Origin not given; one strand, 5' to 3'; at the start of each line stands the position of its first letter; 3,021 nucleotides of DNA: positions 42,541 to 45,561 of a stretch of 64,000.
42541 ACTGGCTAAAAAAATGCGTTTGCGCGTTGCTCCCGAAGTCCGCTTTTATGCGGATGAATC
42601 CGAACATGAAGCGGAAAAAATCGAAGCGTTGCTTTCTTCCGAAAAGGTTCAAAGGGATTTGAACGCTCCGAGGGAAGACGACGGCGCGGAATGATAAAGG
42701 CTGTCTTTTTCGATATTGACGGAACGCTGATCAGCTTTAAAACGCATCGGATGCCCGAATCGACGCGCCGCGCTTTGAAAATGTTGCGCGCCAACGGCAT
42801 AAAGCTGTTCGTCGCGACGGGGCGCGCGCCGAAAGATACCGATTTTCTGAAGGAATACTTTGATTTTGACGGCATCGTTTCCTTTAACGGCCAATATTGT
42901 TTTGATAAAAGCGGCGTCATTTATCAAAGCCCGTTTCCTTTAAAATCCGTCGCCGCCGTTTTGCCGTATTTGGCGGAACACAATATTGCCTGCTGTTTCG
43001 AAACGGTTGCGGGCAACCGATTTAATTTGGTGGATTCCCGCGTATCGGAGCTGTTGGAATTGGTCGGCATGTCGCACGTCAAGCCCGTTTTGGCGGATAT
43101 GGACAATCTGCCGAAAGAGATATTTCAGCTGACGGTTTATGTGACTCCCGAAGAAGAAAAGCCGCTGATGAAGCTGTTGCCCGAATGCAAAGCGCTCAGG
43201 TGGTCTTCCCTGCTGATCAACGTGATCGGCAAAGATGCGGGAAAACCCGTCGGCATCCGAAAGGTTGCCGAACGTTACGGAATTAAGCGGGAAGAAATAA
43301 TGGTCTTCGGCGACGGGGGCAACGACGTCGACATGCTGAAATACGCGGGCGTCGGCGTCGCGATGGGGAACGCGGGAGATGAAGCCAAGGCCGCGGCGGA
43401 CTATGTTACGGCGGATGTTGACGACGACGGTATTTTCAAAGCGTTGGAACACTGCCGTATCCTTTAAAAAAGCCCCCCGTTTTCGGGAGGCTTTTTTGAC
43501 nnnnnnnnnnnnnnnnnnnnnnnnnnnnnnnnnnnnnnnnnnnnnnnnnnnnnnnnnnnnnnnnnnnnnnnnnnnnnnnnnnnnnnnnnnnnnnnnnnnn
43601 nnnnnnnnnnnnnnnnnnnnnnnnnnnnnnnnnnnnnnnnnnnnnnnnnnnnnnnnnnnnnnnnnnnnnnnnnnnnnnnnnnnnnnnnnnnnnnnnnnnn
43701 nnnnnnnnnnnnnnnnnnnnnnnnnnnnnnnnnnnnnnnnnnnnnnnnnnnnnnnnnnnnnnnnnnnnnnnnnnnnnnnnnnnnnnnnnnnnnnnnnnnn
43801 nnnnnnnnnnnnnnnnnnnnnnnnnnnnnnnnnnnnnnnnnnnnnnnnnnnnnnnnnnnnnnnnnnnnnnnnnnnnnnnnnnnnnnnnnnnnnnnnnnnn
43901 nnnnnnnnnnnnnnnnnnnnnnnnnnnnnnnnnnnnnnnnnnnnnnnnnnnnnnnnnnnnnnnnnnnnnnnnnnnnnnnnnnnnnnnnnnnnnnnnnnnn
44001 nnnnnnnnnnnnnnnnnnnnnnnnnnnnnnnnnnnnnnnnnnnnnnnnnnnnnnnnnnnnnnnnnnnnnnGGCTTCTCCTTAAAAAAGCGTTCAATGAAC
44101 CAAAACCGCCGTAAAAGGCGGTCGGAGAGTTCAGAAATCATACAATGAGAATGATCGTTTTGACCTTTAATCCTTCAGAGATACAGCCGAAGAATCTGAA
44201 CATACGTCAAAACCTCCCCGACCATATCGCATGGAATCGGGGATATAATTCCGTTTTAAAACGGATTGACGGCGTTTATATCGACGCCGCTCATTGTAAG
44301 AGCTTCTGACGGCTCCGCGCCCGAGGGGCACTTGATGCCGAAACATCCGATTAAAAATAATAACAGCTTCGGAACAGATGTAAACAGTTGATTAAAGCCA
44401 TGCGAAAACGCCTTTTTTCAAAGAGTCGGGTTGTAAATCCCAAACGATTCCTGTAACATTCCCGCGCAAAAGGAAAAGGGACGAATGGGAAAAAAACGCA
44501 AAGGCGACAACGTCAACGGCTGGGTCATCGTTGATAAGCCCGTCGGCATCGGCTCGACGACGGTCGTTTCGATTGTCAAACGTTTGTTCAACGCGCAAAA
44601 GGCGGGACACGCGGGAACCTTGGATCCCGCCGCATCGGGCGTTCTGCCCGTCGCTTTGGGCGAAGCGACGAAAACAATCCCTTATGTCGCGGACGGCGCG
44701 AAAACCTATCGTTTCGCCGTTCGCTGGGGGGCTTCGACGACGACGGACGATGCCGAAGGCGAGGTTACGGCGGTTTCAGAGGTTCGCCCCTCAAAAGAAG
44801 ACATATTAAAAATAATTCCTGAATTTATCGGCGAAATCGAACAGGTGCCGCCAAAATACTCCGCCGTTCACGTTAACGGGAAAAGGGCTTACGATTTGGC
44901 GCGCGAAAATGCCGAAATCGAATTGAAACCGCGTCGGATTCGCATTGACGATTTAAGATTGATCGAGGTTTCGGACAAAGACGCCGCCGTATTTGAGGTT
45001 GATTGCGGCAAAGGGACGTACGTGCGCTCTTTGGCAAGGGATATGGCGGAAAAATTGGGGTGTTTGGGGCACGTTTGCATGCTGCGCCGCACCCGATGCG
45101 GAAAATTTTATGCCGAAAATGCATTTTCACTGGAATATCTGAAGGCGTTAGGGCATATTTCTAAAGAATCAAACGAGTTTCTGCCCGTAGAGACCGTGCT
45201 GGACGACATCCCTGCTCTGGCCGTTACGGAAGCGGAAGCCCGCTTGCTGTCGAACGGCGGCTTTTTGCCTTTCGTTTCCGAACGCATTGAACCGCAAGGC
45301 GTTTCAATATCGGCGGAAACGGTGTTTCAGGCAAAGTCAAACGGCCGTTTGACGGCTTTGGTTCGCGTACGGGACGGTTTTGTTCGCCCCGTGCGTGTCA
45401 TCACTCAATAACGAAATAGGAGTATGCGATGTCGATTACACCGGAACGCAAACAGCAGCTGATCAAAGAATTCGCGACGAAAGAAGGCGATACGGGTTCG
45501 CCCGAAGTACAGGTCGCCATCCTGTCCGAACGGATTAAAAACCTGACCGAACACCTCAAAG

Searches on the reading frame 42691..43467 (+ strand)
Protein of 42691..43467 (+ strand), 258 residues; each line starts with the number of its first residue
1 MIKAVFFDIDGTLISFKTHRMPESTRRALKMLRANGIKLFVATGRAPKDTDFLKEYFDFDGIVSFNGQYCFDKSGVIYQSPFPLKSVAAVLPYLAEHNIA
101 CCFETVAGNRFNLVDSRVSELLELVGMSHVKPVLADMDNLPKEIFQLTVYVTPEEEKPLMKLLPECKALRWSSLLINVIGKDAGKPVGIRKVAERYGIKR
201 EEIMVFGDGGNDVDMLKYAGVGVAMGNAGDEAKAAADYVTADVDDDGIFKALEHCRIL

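Call 38: search_protein_families(library=pfam, proteins=[window:42691-43467:+], max_evalue=0.000001)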
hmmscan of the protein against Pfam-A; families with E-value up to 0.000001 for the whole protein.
window:42691-43467:+ (258 aa): 4 families
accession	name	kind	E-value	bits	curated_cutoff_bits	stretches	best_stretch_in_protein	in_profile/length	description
PF08282.18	Hydrolase_3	-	5.3e-52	177.5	20.9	1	5-252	1-255/255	haloacid dehalogenase-like hydrolase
PF00702.32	Hydrolase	-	2e-17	64.7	26.4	1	179-220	148-191/191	haloacid dehalogenase-like hydrolase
PF05116.19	S6PP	-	1.9e-10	41.2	20.3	1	173-254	154-233/247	Sucrose-6F-phosphate phosphohydrolase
PF13344.12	Hydrolase_6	-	1.7e-07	31.6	27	0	5-46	1-40/101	Haloacid dehalogenase-like hydrolase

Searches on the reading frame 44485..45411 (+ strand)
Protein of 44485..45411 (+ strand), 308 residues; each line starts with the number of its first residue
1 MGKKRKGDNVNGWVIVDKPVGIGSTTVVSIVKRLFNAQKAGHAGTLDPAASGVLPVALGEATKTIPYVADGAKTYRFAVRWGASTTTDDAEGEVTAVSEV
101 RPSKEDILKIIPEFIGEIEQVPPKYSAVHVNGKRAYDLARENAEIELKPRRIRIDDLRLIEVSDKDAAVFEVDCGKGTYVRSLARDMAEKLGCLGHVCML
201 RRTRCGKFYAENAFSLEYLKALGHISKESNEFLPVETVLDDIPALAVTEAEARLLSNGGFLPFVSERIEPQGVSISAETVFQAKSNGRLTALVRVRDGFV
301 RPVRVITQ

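Call 38: search_protein_families(library=pfam, proteins=[window:44485-45411:+], max_evalue=0.000001)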
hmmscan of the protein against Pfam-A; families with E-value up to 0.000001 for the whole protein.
window:44485-45411:+ (308 aa): 2 families
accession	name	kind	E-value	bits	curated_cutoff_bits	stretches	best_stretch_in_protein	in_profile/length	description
PF01509.24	TruB_N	-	1.3e-54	185.1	27.3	1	32-180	1-149/149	TruB family pseudouridylate synthase (N terminal domain)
PF16198.10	TruB_C_2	-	3e-12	46.9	29.3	1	181-231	1-51/66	tRNA pseudouridylate synthase B C-terminal domain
